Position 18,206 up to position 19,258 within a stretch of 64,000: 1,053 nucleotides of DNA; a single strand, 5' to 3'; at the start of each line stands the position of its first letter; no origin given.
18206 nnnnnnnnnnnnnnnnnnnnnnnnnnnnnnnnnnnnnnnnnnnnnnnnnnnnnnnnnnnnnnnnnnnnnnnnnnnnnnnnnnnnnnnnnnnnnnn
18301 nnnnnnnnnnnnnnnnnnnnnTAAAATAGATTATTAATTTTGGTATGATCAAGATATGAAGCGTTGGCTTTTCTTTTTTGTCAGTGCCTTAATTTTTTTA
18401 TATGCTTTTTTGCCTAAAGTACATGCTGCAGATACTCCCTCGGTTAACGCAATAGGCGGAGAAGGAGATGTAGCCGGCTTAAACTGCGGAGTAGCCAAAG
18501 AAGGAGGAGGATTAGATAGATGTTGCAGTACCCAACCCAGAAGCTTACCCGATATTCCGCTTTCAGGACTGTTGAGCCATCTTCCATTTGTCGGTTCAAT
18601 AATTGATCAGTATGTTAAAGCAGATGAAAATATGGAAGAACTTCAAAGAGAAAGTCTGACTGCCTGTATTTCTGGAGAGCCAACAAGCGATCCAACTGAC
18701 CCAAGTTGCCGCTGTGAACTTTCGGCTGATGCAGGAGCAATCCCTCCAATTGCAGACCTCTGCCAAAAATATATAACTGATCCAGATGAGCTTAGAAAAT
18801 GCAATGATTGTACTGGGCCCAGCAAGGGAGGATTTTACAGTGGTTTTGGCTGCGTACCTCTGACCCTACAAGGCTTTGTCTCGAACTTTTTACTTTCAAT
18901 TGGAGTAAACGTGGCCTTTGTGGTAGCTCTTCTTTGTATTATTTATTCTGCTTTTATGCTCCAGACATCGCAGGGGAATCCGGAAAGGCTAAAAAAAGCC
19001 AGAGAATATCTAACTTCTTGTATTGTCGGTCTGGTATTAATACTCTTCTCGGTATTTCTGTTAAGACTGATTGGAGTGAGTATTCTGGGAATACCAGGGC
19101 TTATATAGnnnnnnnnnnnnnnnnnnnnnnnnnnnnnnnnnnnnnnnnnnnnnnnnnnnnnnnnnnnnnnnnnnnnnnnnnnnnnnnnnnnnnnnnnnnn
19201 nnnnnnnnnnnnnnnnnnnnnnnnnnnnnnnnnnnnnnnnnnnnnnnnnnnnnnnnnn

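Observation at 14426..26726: Candidate uncharacterised cell-envelope / surface-appendage gene cluster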

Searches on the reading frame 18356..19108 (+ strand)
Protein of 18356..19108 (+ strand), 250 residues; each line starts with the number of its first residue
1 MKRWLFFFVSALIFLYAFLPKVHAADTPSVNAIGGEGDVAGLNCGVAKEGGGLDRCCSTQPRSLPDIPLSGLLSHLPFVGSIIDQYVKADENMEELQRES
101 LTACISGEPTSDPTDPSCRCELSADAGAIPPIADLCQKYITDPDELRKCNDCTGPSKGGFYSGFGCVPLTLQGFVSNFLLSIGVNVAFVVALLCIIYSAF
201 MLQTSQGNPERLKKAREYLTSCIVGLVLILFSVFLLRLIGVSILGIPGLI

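Call 4: search_protein_families(library=pfam, proteins=[window:18356-19108:+], max_evalue=1)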
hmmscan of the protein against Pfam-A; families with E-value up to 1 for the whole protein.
window:18356-19108:+ (250 aa): 2 families
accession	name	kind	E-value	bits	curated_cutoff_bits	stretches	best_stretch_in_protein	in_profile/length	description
PF18895.5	T4SS_pilin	-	3.6e-06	27.4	26.6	1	177-238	14-70/71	Type IV secretion system pilin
PF04956.18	TrbC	-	0.023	15.4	27.9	1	170-236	36-95/98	TrbC/VIRB2 pilin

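Call 5: search_protein_families(library=ncbifam, proteins=[window:18356-19108:+], max_evalue=1)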
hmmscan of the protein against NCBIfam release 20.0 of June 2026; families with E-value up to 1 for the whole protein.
window:18356-19108:+ (250 aa): 3 families
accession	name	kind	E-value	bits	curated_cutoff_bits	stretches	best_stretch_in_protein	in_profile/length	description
NF045849.1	ICE_MMCAP2_0565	equivalog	2e-05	24.2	40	1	171-236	9-73/80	Mbov_0395 family pilin-like conjugal transfer protein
NF042414.1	CLC_0170_fam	subfamily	0.023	14.6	30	1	190-236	5-51/56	CLC_0170 family protein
NF046050.1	CPBP_fam_MroQ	equivalog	0.052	12.9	270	1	186-246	48-109/243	intramembrane glutamic endopeptidase MroQ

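Call 42: search_protein_families(library=phrogs, proteins=[window:18356-19108:+], max_evalue=0.01)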
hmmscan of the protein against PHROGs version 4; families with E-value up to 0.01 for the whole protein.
window:18356-19108:+ (250 aa): 0 families

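Call 82: list_cluster_members(proteins=[P0121, P0001, window:18356-19108:+, window:20857-22095:-, window:22092-23255:-, window:23284-26109:+, window:26415-26726:+, window:26102-26413:+])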
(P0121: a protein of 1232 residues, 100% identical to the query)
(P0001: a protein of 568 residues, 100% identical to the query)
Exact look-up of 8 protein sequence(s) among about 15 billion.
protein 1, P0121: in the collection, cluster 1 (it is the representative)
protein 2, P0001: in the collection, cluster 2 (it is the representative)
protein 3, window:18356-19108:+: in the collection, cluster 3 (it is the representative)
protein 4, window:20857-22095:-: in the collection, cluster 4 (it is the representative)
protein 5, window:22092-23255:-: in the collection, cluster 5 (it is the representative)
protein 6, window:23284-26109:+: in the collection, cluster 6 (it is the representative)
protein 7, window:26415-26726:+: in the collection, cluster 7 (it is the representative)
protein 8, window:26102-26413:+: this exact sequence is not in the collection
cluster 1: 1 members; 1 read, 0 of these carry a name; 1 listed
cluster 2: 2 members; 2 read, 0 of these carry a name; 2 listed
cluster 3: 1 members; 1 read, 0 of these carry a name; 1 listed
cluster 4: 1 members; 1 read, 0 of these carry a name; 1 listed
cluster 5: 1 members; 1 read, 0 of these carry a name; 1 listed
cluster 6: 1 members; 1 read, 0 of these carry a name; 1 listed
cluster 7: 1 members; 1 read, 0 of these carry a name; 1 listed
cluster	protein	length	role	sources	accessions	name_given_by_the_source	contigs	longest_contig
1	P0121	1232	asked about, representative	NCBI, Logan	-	-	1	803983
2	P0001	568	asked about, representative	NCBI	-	-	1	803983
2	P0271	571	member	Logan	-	-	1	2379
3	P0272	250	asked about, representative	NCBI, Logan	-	-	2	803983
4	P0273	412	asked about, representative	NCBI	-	-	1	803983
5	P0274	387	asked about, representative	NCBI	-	-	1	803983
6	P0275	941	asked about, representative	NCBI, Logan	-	-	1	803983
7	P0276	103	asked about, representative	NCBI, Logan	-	-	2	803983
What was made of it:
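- Checked: NCBI's gene call starts at ATG 20807, giving 568 aa (call 82). The deposited protein starts at ATG 23284 and is 941 aa (call 82). This is my reading of the sequence; the exact product is not in the protein collection (call 82).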

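Call 92: search_solved_structures(query=A6, max_evalue=10, show_alignments=2)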
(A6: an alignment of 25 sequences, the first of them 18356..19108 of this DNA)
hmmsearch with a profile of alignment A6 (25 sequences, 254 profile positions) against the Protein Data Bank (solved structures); distinct sequences matched with E-value up to 10: 0.

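Call 100: search_protein_families(library=padloc, proteins=[window:18356-19108:+], max_evalue=0.01)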
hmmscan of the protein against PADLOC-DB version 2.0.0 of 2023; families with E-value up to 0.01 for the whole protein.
window:18356-19108:+ (250 aa): 0 families
